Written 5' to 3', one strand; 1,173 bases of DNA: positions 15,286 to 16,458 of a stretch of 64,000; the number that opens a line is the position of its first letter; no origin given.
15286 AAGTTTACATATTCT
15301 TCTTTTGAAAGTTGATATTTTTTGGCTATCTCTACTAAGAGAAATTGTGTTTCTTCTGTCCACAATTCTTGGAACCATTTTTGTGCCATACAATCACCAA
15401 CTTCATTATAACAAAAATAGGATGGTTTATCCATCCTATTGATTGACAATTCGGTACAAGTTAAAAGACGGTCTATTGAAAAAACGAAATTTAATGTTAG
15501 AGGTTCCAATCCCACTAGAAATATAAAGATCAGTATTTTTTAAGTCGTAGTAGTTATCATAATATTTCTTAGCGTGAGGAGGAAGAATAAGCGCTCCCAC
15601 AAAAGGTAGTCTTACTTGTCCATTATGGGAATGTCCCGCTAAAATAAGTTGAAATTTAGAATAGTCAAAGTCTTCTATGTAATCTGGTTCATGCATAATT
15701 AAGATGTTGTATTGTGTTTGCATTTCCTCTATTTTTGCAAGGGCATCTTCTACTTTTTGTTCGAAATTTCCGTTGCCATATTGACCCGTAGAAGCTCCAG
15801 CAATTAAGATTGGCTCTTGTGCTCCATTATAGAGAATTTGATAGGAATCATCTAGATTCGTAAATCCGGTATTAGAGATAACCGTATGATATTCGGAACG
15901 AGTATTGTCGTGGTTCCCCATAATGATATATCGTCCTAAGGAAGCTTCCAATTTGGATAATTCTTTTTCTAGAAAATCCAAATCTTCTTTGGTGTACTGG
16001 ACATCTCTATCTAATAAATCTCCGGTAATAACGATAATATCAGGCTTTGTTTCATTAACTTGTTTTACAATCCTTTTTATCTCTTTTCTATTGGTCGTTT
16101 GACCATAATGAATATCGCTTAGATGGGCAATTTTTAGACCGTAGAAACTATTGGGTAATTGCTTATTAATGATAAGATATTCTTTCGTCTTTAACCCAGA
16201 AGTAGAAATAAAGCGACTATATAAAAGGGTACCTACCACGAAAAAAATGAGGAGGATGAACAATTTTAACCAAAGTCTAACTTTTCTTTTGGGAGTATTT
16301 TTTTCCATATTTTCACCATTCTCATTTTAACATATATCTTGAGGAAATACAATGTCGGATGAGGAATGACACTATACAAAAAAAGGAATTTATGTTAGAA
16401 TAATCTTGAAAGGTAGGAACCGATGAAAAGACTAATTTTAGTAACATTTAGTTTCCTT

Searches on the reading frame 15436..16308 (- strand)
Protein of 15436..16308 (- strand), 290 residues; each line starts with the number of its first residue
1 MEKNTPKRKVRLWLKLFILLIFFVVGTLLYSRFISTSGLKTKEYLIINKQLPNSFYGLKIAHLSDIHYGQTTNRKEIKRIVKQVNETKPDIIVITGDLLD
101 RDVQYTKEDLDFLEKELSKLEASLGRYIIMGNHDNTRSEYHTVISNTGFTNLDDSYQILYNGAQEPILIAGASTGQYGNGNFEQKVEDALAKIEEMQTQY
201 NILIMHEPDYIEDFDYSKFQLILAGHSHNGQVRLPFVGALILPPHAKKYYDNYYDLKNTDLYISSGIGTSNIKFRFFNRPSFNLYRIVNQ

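Call 67: search_protein_families(library=pfam, proteins=[window:15436-16308:-], max_evalue=0.0001)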
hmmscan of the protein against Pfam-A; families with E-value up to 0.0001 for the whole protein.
window:15436-16308:- (290 aa): 2 families
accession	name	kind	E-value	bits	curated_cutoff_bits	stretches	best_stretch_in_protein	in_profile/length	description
PF00149.33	Metallophos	-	1.8e-18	68.1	21.5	1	58-229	1-190/191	Calcineurin-like phosphoesterase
PF12850.12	Metallophos_2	-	1.4e-08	35.3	27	1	58-232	1-121/154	Calcineurin-like phosphoesterase superfamily domain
